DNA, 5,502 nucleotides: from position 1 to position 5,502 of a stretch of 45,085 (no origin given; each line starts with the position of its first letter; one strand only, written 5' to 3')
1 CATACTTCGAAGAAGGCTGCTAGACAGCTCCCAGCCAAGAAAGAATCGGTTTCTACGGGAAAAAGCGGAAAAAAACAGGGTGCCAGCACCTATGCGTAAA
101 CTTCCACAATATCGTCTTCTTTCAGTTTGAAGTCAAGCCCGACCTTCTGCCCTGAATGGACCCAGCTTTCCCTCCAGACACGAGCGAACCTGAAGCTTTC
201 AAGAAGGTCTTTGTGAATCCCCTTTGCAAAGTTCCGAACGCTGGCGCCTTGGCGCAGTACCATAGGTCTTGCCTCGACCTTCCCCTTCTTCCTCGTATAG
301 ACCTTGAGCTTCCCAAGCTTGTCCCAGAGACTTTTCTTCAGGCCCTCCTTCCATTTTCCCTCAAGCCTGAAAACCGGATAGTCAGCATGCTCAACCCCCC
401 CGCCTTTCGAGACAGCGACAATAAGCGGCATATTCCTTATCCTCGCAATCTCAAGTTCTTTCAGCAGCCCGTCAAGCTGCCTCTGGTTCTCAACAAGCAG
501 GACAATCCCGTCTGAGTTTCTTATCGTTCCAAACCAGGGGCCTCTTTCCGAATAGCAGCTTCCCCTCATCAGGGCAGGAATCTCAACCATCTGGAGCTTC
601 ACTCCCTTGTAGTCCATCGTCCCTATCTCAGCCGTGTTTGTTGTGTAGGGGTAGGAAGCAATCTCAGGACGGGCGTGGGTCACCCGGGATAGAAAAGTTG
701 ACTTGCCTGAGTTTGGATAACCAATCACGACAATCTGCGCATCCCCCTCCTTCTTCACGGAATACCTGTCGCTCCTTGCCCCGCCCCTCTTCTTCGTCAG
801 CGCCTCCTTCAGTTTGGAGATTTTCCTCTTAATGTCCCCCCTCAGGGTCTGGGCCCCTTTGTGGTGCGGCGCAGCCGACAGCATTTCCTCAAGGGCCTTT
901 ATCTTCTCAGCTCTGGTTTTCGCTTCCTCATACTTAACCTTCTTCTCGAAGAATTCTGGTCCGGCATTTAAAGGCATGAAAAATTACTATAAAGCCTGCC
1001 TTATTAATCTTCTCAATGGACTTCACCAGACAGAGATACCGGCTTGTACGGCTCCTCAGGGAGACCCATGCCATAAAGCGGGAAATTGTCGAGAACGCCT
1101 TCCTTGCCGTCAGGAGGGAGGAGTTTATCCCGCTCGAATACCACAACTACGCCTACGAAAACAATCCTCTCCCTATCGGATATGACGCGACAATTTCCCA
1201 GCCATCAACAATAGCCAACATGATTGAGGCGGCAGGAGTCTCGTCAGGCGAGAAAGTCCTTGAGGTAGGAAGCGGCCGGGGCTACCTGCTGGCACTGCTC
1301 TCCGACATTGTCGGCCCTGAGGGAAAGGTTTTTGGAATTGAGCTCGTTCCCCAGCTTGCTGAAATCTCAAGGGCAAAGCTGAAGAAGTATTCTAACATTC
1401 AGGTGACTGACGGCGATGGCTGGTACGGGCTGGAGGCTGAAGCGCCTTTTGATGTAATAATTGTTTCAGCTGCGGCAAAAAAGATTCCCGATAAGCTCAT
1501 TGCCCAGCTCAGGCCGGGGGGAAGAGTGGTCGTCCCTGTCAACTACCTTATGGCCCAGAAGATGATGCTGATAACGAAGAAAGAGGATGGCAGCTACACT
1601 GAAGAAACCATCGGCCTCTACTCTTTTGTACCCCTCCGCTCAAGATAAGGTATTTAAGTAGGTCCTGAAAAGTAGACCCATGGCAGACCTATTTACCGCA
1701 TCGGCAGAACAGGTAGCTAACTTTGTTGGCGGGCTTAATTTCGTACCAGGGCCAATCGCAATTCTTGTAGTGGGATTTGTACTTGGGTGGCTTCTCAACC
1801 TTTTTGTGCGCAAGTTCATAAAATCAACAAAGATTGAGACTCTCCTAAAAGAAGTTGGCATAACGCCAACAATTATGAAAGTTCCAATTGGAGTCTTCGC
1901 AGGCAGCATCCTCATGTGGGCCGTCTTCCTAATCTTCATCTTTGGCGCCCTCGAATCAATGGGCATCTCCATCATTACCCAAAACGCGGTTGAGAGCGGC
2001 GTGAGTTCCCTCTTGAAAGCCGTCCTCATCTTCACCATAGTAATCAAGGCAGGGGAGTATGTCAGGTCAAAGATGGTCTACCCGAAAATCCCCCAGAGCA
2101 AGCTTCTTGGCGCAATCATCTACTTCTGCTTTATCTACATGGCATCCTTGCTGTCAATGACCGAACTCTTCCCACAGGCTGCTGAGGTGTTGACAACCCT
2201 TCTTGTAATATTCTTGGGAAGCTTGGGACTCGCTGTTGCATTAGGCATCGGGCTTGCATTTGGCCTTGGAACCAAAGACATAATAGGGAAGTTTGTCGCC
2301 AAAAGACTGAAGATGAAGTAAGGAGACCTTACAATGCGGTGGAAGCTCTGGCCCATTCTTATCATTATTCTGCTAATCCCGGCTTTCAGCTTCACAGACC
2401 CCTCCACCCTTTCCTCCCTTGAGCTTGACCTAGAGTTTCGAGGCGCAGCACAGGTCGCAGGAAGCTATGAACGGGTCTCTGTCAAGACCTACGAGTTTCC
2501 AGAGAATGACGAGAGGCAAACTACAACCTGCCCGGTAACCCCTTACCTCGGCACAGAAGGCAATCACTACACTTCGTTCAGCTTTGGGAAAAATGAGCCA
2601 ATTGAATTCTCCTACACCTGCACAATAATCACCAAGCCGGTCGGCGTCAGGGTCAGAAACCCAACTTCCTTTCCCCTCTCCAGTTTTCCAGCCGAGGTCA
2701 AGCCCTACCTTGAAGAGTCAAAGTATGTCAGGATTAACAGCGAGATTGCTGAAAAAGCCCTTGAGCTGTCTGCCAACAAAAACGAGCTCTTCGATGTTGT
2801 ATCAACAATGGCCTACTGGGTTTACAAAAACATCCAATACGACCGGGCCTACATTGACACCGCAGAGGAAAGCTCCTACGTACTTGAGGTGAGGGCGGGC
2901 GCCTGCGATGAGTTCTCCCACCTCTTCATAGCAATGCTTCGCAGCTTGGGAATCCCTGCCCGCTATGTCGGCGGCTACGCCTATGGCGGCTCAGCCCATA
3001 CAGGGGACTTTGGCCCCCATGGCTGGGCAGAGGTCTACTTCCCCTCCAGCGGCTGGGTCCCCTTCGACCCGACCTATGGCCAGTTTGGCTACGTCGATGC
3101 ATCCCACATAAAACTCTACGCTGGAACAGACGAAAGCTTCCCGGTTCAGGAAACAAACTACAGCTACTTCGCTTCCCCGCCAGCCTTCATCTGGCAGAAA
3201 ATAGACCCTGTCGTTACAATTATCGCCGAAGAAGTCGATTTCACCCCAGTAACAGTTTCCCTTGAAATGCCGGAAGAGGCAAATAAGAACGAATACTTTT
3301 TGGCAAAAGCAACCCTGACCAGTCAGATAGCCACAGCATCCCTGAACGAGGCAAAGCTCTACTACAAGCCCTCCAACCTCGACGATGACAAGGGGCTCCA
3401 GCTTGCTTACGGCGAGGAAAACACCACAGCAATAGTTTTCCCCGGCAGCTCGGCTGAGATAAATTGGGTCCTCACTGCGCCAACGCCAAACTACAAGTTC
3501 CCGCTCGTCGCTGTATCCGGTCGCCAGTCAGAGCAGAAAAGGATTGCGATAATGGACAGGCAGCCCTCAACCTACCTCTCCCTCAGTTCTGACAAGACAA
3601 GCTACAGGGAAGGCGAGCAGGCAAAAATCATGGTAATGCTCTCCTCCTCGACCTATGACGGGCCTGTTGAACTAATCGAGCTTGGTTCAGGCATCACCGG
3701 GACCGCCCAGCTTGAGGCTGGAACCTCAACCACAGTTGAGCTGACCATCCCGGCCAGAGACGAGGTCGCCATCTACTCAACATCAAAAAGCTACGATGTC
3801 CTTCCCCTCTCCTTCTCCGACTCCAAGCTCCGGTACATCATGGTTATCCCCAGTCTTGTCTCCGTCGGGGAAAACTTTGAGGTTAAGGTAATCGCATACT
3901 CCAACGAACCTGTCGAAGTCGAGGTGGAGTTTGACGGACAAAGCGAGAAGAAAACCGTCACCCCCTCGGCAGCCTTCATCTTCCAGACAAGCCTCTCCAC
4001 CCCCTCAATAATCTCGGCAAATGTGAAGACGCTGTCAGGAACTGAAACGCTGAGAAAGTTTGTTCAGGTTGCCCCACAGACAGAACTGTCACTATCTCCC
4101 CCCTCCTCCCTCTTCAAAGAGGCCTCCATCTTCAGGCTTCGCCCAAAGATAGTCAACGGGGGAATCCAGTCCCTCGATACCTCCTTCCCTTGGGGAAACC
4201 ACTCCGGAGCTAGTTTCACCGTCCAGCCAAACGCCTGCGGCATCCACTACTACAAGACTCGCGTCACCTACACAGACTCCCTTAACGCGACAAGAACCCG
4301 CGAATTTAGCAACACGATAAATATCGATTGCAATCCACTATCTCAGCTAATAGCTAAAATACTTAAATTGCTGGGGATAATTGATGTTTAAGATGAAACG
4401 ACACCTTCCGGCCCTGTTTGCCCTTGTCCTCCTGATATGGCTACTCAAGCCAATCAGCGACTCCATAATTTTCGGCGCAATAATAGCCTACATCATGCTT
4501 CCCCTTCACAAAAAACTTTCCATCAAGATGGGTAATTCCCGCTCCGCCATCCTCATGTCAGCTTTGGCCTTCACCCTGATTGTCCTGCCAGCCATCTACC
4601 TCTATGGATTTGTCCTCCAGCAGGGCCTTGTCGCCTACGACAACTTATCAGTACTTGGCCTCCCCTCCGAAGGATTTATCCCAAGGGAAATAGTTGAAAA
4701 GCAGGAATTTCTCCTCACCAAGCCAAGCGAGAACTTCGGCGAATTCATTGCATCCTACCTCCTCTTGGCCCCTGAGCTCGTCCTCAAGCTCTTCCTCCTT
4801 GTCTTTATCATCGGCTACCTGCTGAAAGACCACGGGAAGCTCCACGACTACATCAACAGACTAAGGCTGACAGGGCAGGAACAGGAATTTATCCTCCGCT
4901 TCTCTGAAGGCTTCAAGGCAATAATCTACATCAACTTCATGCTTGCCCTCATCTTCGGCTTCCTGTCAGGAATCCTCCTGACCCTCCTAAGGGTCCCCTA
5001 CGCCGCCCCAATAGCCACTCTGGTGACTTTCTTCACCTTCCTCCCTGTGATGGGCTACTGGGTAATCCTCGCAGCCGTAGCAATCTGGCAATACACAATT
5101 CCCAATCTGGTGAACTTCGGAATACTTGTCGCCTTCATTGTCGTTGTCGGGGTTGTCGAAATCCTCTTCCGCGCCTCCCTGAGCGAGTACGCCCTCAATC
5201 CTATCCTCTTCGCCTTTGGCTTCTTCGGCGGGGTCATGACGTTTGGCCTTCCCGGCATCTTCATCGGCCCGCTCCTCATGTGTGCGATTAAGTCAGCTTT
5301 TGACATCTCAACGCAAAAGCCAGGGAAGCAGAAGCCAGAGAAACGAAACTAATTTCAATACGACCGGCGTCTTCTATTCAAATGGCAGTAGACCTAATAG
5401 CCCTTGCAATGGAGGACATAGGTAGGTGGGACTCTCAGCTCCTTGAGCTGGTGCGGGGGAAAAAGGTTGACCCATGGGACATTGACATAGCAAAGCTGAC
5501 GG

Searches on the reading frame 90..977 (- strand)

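Call 40: search_protein_families(library=pfam, proteins=[window:90-977:-], max_evalue=0.0001)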
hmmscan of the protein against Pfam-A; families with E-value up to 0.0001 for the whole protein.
window:90-977:- (295 aa): 3 families
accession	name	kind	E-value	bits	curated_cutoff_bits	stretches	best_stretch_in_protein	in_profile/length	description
PF01926.29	MMR_HSR1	-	4.9e-15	56.1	21.9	1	81-191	1-113/113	50S ribosome-binding GTPase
PF02824.27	TGS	-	9.1e-15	54.9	22.2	1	225-293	2-58/60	TGS domain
PF02421.24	FeoB_N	-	1.1e-07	32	27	1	81-136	2-57/156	Ferrous iron transport protein B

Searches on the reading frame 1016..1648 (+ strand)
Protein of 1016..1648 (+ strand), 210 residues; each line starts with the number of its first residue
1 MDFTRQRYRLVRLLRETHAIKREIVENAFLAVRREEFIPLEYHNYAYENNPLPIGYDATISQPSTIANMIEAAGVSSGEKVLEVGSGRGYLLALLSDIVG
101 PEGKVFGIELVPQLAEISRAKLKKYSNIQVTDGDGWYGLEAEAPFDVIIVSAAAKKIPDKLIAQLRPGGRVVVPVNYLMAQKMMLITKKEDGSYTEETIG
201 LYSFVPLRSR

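Call 40: search_protein_families(library=pfam, proteins=[window:1016-1648:+], max_evalue=0.0001)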
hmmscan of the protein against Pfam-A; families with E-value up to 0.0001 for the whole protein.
window:1016-1648:+ (210 aa): 8 families
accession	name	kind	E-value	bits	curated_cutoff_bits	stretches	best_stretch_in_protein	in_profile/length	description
PF01135.25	PCMT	-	3e-61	207.3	20.3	1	8-209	4-207/210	Protein-L-isoaspartate(D-aspartate) O-methyltransferase (PCMT)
PF13847.12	Methyltransf_31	-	3.3e-09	37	27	1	76-173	2-109/145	Methyltransferase domain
PF13649.12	Methyltransf_25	-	3.2e-08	34.6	27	1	81-159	1-79/97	Methyltransferase domain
PF00398.26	RrnaAD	-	7.1e-08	32.3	24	1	62-182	15-136/263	Ribosomal RNA adenine dimethylase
PF01209.24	Ubie_methyltran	-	1.1e-06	28.6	20.1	1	70-173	40-144/233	ubiE/COQ5 methyltransferase family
PF01269.23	Fibrillarin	-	2.4e-06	27.3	27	1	65-114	59-108/227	Fibrillarin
PF13489.12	Methyltransf_23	-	4.9e-05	23.5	27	1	76-170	21-113/164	Methyltransferase domain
PF08241.18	Methyltransf_11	-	9.3e-05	23.4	21.2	0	82-160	1-78/95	Methyltransferase domain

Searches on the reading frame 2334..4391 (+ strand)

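Call 40: search_protein_families(library=pfam, proteins=[window:2334-4391:+], max_evalue=0.0001)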
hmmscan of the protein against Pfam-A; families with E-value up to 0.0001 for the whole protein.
window:2334-4391:+ (685 aa): 1 family
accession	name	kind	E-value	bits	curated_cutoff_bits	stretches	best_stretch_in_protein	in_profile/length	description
PF01841.26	Transglut_core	-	3.5e-26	92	23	1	144-246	6-108/108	Transglutaminase-like superfamily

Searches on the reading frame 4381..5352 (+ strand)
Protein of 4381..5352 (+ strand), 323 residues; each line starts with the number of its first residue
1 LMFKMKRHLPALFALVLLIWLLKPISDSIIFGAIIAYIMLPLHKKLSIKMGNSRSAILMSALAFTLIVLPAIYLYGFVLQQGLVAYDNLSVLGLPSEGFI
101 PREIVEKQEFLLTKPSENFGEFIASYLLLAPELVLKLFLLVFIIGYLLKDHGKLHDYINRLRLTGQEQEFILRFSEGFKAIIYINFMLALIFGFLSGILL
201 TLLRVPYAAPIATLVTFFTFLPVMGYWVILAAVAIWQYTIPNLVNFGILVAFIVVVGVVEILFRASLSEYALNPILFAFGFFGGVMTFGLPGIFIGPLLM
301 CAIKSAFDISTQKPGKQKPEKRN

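Call 40: search_protein_families(library=pfam, proteins=[window:4381-5352:+], max_evalue=0.0001)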
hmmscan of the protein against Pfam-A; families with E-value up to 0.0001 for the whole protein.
window:4381-5352:+ (323 aa): 1 family
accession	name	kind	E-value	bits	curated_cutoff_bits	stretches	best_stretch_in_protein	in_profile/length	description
PF01594.21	AI-2E_transport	-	5.2e-26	92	34.3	1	13-308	9-324/327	AI-2E family transporter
